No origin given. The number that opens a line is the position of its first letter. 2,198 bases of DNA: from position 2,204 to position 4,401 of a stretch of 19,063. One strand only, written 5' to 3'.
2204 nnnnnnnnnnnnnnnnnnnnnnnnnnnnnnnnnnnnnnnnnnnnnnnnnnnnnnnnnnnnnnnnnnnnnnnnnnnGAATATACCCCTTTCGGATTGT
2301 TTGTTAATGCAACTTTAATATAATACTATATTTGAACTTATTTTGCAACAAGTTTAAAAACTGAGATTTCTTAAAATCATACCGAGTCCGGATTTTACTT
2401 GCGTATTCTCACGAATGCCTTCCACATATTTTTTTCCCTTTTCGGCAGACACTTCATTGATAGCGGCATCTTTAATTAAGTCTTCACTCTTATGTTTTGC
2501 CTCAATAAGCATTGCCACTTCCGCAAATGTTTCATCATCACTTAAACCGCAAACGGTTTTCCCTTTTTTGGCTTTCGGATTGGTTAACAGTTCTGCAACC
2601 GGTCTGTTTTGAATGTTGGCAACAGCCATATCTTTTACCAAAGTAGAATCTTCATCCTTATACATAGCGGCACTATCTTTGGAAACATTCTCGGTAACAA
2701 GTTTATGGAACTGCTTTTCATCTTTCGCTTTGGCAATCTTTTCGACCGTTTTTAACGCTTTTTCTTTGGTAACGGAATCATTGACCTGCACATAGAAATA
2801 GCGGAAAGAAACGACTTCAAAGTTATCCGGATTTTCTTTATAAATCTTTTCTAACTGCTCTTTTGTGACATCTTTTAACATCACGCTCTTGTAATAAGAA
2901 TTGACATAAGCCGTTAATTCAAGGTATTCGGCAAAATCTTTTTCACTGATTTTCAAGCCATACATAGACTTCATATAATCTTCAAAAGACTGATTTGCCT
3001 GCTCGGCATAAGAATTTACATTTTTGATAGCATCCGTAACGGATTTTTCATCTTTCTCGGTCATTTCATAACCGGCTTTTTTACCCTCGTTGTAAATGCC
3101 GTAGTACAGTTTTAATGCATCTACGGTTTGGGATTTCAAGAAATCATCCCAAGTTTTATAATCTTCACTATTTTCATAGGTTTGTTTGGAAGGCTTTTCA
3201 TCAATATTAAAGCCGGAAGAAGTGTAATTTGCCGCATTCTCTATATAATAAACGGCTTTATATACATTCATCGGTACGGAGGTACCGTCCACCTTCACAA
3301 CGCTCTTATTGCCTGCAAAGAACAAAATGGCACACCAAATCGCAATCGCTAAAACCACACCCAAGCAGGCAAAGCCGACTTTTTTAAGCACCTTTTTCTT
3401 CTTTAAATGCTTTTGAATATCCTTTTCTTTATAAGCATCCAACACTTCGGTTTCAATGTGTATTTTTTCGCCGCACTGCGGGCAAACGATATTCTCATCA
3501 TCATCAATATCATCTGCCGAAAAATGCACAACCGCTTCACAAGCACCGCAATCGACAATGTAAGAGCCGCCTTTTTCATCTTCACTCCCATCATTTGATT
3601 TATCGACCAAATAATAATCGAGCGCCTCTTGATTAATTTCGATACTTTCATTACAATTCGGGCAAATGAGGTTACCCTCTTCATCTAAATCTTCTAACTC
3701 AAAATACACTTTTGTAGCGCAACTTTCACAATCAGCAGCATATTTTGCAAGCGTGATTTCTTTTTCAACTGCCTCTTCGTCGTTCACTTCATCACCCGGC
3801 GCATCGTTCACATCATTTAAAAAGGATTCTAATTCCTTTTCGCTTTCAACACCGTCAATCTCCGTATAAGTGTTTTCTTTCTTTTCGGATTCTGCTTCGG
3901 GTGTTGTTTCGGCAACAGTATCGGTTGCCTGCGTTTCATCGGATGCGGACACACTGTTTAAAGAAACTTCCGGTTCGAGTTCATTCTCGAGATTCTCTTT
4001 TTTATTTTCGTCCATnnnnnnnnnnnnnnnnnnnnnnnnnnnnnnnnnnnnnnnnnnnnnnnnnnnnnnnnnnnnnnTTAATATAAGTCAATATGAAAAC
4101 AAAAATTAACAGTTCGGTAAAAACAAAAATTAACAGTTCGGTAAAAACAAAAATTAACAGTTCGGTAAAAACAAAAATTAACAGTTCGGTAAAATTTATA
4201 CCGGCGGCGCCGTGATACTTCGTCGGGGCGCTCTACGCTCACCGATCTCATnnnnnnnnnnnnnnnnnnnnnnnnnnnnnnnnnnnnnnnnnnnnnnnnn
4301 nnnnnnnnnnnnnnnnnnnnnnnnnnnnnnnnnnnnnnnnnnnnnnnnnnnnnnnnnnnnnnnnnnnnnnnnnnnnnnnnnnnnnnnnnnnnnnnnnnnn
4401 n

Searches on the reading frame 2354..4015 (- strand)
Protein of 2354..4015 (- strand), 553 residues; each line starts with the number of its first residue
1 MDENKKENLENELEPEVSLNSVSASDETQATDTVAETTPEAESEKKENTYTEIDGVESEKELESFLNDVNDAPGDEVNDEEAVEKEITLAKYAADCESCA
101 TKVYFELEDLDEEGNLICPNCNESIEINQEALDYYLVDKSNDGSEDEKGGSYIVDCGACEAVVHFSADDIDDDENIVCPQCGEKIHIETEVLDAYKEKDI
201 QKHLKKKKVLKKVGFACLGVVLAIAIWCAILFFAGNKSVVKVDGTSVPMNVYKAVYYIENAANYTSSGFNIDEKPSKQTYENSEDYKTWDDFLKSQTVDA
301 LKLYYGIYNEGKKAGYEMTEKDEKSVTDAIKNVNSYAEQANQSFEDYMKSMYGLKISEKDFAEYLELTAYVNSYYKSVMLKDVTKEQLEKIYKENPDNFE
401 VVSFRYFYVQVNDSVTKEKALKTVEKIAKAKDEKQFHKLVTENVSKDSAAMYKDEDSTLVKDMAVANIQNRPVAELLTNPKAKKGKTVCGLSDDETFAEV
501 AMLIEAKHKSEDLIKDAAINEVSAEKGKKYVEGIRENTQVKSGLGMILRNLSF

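Call 8: search_protein_families(library=pfam, proteins=[window:2354-4015:-])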
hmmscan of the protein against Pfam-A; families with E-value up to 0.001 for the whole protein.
window:2354-4015:- (553 aa): 3 families
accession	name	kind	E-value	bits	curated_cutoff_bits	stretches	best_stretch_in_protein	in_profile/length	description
PF24441.1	DUF7560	-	0.00016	21.8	27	0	117-133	7-23/44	Family of unknown function (DUF7560)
PF12773.13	DZR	-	0.00038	21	27.3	0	93-129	12-38/45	Double zinc ribbon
PF05207.18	Zn_ribbon_CSL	-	0.00097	19.3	29.2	0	141-188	6-53/55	CSL zinc finger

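Call 12: find_related_loci(query=window:2354-4015:-, collection=genome_contigs, flank=4000)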
Query window:2354-4015:- (553 aa) in genome_contigs; peptide patterns used: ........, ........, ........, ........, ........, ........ (x = any residue, [..] = any of these).
127 stretches matched a pattern; 1 encode a relative of the query (tblastn E <= 1e-3); 1 distinct loci.
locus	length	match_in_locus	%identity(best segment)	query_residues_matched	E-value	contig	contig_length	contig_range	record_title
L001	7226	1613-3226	54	1-553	0e+0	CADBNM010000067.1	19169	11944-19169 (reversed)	MAG: Ruminococcaceae bacterium isolate RUG14129 genome assembly, contig: RUG14129_asm_67, whole genome shotgun sequence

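Call 13: find_encoding_contigs(protein=window:2354-4015:-, flank=3000, max_places=10)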
Protein window:2354-4015:- (553 aa): 21 contigs read that carry it; 10 places shown.
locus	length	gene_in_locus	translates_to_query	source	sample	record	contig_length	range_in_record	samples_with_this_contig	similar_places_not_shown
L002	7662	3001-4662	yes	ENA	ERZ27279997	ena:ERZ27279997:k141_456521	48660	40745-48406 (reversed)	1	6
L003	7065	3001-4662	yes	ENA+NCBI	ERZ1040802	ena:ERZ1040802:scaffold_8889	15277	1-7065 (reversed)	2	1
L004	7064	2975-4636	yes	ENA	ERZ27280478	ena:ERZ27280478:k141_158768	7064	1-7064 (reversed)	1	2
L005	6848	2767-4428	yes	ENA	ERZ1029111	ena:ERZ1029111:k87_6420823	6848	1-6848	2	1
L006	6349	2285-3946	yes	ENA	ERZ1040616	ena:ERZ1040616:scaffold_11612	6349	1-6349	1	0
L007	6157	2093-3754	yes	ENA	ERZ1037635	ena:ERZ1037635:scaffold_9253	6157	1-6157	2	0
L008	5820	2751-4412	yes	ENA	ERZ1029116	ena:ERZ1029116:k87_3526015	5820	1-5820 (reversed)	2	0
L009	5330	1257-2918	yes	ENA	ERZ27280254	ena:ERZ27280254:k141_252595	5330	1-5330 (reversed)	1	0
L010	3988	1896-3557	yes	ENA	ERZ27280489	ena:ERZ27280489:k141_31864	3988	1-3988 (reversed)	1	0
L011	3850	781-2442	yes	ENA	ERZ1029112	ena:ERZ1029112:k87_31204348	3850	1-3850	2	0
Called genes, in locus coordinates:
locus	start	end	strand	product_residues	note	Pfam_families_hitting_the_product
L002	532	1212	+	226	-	PF03006:HlyIII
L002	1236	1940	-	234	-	PF00702:Hydrolase (faint), PF05116:S6PP, PF08282:Hydrolase_3, PF12710:HAD (faint), PF08282:Hydrolase_3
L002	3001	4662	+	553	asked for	PF24441:DUF7560 (faint)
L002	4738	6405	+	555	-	PF13616:Rotamase_3, PF00639:Rotamase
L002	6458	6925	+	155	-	PF02542:YgbB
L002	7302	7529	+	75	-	-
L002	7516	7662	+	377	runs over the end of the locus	PF00266:Aminotran_5, PF01041:DegT_DnrJ_EryC1, PF01212:Beta_elim_lyase, PF01053:Cys_Met_Meta_PP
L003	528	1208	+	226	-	PF03006:HlyIII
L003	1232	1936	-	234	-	PF00702:Hydrolase (faint), PF05116:S6PP, PF08282:Hydrolase_3, PF12710:HAD (faint), PF08282:Hydrolase_3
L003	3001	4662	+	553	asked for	PF24441:DUF7560 (faint)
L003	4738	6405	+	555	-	PF13616:Rotamase_3, PF00639:Rotamase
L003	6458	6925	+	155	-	PF02542:YgbB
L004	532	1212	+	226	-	PF03006:HlyIII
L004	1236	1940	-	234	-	PF00702:Hydrolase (faint), PF05116:S6PP, PF08282:Hydrolase_3, PF12710:HAD (faint), PF08282:Hydrolase_3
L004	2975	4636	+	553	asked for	PF24441:DUF7560 (faint)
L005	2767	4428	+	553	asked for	PF24441:DUF7560 (faint)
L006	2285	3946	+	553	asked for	PF24441:DUF7560 (faint)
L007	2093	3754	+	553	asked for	PF24441:DUF7560 (faint)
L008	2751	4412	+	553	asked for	PF24441:DUF7560 (faint)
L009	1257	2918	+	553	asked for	PF24441:DUF7560 (faint)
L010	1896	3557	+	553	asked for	PF24441:DUF7560 (faint)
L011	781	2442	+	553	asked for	PF24441:DUF7560 (faint)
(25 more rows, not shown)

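Call 21: find_homologous_proteins(query=window:2354-4015:-)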
Query window:2354-4015:- (553 aa): 33 proteins with E <= 0.001 among 8000 candidates.
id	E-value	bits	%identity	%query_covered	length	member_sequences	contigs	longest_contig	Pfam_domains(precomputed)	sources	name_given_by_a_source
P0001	0.0e+0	1197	100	100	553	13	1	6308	PF24441.2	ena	-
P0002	0.0e+0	1182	98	100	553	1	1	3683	PF24441.2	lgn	-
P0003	0.0e+0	1132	93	100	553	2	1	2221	PF24441.2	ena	-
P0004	3.6e-298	1008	82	97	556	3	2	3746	-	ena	-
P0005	1.9e-249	847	66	97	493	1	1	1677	-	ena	-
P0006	5.5e-238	809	68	100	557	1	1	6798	PF24441.2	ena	-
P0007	3.4e-236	803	68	100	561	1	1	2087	PF24441.2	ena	-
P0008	7.2e-234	796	67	100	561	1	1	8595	-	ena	-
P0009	2.6e-230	784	66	100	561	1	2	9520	-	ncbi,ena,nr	ncbi:MAG: hypothetical protein IJG23_01580 [Clostridia bacterium]|nr:hypothetical protein [Clostridi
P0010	4.2e-218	744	67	95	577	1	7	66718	PF24441.2,PF05207.19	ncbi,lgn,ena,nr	ncbi:MAG: hypothetical protein IJJ41_08820 [Clostridia bacterium]|nr:hypothetical protein [Clostridi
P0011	9.7e-207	706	65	84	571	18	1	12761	-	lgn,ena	-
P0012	1.0e-205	703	59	100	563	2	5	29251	-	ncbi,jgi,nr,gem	ncbi:MAG: peptidyl-prolyl cis-trans isomerase [Ruminococcaceae bacterium]|nr:peptidyl-prolyl cis-tra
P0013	1.9e-204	698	59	100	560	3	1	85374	-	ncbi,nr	ncbi:MAG: hypothetical protein IJI67_10085 [Clostridia bacterium]|nr:hypothetical protein [Clostridi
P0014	3.0e-203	694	59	98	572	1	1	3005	-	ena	-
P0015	8.2e-202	690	60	95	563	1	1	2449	-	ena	-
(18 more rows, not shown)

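Call 22: find_encoding_contigs(protein=P0002, flank=2500, max_places=4)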
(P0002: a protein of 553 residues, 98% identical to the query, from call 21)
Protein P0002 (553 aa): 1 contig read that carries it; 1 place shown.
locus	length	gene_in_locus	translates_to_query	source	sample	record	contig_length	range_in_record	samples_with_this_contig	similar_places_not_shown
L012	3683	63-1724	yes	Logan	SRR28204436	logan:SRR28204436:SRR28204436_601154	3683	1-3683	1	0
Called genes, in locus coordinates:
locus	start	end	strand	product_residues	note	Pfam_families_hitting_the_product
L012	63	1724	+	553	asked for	PF24441:DUF7560 (faint)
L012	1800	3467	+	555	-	PF13616:Rotamase_3, PF00639:Rotamase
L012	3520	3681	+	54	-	?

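Call 23: find_encoding_contigs(protein=P0003, flank=2500, max_places=4)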
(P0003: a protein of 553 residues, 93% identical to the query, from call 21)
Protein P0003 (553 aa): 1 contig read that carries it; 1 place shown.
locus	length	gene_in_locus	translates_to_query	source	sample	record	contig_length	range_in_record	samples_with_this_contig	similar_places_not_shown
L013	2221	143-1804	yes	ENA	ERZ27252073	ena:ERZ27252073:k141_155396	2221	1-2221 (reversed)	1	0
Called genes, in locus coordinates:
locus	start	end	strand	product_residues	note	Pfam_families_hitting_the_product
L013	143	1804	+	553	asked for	PF24441:DUF7560 (faint)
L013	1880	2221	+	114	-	?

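Call 24: find_encoding_contigs(protein=P0004, flank=2500, max_places=4)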
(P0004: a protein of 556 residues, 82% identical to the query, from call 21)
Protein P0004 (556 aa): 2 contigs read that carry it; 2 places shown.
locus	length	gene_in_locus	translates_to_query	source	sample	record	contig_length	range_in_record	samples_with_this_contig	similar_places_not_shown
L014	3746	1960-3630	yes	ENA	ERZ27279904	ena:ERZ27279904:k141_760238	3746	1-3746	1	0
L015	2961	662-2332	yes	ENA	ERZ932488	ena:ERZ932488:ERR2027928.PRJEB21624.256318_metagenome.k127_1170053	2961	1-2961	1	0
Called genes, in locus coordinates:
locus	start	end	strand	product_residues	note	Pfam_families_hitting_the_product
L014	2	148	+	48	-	?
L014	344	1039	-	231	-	PF00702:Hydrolase (faint), PF05116:S6PP, PF08282:Hydrolase_3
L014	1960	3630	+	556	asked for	-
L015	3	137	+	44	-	?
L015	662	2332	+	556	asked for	-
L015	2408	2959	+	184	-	?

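Call 25: find_encoding_contigs(protein=P0010, flank=2500, max_places=4)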
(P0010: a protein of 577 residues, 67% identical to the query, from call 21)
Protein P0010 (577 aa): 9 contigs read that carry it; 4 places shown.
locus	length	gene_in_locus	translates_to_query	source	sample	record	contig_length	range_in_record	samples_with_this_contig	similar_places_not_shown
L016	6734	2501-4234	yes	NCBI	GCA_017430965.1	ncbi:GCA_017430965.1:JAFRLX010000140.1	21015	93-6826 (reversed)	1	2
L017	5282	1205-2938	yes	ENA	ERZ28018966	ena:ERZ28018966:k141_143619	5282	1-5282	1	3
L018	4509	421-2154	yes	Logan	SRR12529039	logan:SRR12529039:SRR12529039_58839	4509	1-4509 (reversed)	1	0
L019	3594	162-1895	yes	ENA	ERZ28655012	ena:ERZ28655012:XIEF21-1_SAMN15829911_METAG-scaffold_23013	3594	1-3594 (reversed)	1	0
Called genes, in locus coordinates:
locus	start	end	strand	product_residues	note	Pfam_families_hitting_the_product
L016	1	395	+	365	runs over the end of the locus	PF03966:Trm112p (faint), PF08271:Zn_Ribbon_TF (faint)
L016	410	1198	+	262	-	PF04536:TPM_phosphatase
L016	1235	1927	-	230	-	PF00702:Hydrolase (faint), PF05116:S6PP, PF08282:Hydrolase_3, PF12710:HAD (faint), PF08282:Hydrolase_3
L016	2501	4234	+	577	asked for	PF05207:Zn_ribbon_CSL (faint), PF24441:DUF7560 (faint)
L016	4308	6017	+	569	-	PF13616:Rotamase_3, PF00639:Rotamase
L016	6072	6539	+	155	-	PF02542:YgbB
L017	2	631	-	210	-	?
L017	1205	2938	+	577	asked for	PF05207:Zn_ribbon_CSL (faint), PF24441:DUF7560 (faint)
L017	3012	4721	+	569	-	PF13616:Rotamase_3, PF00639:Rotamase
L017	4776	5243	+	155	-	PF02542:YgbB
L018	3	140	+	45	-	?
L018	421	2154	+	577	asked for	PF05207:Zn_ribbon_CSL (faint), PF24441:DUF7560 (faint)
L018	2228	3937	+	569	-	PF13616:Rotamase_3, PF00639:Rotamase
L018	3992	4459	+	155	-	PF02542:YgbB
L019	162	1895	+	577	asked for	PF05207:Zn_ribbon_CSL (faint), PF24441:DUF7560 (faint)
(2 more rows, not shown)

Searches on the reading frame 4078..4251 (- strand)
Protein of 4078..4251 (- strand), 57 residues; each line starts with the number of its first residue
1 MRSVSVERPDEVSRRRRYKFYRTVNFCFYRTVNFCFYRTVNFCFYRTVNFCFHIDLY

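Call 19: search_protein_families(library=pfam, proteins=[window:4078-4251:-], max_evalue=0.01)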
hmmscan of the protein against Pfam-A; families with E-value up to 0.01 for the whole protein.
window:4078-4251:- (57 aa): 0 families
